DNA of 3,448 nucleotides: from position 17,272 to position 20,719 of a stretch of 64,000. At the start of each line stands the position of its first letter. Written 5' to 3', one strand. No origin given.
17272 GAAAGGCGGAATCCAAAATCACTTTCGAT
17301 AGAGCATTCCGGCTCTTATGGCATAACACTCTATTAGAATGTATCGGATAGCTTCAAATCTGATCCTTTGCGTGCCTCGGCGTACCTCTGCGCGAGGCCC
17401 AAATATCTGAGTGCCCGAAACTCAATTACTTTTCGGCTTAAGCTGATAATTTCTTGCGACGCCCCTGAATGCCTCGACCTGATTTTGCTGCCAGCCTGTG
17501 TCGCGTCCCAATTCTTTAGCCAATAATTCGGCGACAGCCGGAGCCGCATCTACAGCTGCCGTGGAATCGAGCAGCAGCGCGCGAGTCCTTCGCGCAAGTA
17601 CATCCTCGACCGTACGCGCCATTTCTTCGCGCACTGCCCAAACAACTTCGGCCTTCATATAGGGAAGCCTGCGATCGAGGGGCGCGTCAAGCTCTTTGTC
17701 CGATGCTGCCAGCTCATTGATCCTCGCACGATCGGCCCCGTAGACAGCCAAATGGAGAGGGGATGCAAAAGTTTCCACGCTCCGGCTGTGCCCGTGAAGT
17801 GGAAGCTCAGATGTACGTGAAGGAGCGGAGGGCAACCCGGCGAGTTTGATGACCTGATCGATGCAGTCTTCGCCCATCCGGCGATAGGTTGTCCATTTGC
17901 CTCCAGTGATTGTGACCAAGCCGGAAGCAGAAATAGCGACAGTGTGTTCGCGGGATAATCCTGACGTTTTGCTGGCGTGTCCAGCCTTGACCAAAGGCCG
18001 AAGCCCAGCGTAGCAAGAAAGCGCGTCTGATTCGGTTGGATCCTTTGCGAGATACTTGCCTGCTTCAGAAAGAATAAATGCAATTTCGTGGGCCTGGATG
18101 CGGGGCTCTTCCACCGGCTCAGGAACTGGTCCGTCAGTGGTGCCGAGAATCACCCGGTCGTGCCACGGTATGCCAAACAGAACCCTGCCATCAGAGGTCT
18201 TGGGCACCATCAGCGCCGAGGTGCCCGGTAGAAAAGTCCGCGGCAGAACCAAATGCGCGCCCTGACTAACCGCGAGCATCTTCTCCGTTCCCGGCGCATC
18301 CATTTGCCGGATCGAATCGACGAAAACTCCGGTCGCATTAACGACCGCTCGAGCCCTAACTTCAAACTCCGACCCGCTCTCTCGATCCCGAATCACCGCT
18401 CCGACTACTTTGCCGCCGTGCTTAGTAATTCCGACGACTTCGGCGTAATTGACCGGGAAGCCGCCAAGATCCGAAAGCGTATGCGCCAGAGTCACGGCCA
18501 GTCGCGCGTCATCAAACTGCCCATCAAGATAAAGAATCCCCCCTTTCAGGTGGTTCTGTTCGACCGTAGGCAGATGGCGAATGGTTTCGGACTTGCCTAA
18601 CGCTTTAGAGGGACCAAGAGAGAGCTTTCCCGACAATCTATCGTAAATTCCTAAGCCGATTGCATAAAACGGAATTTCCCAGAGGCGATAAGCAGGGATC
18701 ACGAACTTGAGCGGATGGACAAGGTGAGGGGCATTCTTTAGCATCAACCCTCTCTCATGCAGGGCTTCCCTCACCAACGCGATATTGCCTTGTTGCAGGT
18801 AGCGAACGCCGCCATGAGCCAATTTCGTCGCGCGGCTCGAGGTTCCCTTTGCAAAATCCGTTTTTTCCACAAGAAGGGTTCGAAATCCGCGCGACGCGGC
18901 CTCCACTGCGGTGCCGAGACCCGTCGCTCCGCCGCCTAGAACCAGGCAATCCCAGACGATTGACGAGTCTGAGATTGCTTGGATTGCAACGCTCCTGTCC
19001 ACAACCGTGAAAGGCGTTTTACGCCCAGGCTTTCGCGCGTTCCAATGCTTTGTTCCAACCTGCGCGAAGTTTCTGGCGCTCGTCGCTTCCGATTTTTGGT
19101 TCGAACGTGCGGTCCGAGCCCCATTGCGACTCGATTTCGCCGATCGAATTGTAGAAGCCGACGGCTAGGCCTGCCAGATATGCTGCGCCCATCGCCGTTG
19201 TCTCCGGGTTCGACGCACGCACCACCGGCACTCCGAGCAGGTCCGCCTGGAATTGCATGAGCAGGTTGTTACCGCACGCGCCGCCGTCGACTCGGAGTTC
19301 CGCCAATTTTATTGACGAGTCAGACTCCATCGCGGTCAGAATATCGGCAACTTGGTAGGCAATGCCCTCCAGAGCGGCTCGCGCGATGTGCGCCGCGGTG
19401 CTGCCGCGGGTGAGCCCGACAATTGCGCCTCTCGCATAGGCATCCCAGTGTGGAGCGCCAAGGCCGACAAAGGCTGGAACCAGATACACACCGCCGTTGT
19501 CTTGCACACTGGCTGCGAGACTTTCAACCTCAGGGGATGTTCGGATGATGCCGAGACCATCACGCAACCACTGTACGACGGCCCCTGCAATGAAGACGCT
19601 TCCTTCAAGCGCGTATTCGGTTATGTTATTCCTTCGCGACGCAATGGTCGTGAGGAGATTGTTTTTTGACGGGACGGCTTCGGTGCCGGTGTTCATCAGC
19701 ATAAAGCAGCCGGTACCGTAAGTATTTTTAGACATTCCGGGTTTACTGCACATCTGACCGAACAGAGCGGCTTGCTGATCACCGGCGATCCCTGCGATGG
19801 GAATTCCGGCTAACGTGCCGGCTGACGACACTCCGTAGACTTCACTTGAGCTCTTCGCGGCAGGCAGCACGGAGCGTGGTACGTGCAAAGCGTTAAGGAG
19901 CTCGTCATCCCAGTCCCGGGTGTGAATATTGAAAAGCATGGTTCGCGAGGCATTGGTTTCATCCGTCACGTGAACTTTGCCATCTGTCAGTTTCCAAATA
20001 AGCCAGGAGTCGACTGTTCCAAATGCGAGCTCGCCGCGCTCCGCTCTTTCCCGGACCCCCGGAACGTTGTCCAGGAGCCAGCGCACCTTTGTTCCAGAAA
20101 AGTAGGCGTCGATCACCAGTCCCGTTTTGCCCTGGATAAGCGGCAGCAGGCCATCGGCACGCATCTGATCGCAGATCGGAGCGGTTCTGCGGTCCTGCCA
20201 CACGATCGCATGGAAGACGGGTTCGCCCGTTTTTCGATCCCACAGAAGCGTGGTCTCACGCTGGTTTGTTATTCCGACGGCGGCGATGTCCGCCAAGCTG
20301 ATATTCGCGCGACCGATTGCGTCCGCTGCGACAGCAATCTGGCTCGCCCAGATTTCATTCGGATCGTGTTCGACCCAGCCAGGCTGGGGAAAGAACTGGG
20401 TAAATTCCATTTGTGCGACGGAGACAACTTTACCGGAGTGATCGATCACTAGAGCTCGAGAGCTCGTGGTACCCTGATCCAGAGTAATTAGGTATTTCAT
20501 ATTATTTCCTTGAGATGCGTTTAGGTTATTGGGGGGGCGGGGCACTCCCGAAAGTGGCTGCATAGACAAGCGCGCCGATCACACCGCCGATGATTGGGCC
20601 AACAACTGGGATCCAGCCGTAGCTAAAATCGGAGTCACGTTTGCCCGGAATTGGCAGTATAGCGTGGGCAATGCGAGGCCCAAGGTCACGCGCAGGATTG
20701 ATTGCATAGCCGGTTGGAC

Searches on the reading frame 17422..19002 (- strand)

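Call 24: search_protein_families(library=pfam, proteins=[window:17422-19002:-])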
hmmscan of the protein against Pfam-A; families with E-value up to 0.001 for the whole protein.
window:17422-19002:- (526 aa): 6 families
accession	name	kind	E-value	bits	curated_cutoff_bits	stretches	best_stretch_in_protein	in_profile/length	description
PF01266.30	DAO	-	2e-52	179.3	27.9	1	18-374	1-353/353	FAD dependent oxidoreductase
PF16901.10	DAO_C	-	7.3e-23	81.2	31.4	1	419-501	38-122/126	C-terminal domain of alpha-glycerophosphate oxidase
PF00890.30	FAD_binding_2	-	1e-11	45.2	20.4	2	18-70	1-49/414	FAD binding domain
PF12831.13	FAD_oxidored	-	1.2e-09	38.5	27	1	18-66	1-49/416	FAD dependent oxidoreductase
PF01494.25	FAD_binding_3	-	1.2e-06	28.4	22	1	18-240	3-175/349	FAD binding domain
PF13450.12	NAD_binding_8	-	0.0004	21.1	21.9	1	21-57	1-37/68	NAD(P)-binding Rossmann-like domain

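Call 31: search_protein_families(library=ncbifam, proteins=[window:17422-19002:-], max_evalue=1e-20)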
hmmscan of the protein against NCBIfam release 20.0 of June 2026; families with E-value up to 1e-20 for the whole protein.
window:17422-19002:- (526 aa): 5 families
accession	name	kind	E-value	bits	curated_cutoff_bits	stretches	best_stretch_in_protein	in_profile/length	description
NF008899.0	PRK12266.1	equivalog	1.5e-87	294.2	360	1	16-484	6-489/508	glycerol-3-phosphate dehydrogenase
NF009906.0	PRK13369.1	equivalog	1.6e-80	271.1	352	1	16-482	6-486/502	glycerol-3-phosphate dehydrogenase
NF033461.1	glycerol3P_ox_1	equivalog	1.2e-70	238.5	840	1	2-345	6-356/607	type 1 glycerol-3-phosphate oxidase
TIGR03377.1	glycerol3P_GlpA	equivalog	8.9e-48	163.1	552.8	1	19-415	2-390/530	anaerobic glycerol-3-phosphate dehydrogenase subunit GlpA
NF008313.0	PRK11101.1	equivalog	1.2e-36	126.4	425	1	15-413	7-397/548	anaerobic glycerol-3-phosphate dehydrogenase subunit A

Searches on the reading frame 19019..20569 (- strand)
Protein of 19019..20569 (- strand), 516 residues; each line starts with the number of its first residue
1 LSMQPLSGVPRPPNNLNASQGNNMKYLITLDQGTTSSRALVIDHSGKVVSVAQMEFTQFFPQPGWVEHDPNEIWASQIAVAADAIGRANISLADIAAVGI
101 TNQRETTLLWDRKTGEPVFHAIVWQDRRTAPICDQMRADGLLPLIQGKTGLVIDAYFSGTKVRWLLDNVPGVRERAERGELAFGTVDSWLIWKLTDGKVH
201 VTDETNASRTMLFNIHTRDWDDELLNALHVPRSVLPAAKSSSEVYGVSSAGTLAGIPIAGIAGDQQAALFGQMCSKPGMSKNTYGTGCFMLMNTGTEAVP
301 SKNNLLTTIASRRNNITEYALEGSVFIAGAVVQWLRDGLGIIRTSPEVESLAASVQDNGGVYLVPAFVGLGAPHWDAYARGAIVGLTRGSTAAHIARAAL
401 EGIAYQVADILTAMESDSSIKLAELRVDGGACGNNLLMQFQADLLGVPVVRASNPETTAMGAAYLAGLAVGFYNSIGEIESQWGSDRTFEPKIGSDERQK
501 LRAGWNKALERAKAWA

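Call 24: search_protein_families(library=pfam, proteins=[window:19019-20569:-])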
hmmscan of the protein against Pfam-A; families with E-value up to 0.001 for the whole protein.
window:19019-20569:- (516 aa): 2 families
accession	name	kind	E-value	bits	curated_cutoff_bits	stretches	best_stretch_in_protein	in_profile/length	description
PF00370.27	FGGY_N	-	6.6e-81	271.9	28.8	1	26-271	1-245/245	FGGY family of carbohydrate kinases, N-terminal domain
PF02782.22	FGGY_C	-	3.5e-45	154.7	27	1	282-469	3-197/198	FGGY family of carbohydrate kinases, C-terminal domain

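Call 31: search_protein_families(library=ncbifam, proteins=[window:19019-20569:-], max_evalue=1e-20)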
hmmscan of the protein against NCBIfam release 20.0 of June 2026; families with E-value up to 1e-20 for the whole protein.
window:19019-20569:- (516 aa): 8 families
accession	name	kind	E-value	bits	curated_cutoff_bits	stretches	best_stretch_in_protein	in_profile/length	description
NF000756.0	PRK00047.1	subfamily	2.2e-243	808.1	498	1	23-516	3-498/502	glycerol kinase GlpK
TIGR01311.1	glycerol_kin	equivalog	3.8e-219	728.1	590.35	1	25-515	1-496/496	glycerol kinase GlpK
TIGR01312.1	XylB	equivalog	1.3e-60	205.4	380.25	1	30-488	3-457/481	xylulokinase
TIGR01314.1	gntK_FGGY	equivalog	1.1e-35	123.1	648.55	1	26-492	1-472/505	gluconokinase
NF011601.0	PRK15027.1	equivalog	1.9e-35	122.2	912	1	28-491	3-457/484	xylulokinase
NF008187.0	PRK10939.1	equivalog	6.6e-34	117.4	528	1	23-510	2-501/521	autoinducer-2 kinase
TIGR02628.1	fuculo_kin_coli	equivalog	4.2e-33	115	470.9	1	27-483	3-455/465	L-fuculokinase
TIGR01315.1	5C_CHO_kinase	subfamily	4e-25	88.5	408.7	0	331-491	354-514/541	FGGY family pentulose kinase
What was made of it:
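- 17422..21275 (-): glpF-glpK1-glpD. This is the canonical glycerol operon, which in relatives directly follows dhaM. GlpK 728 bits (call 31).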
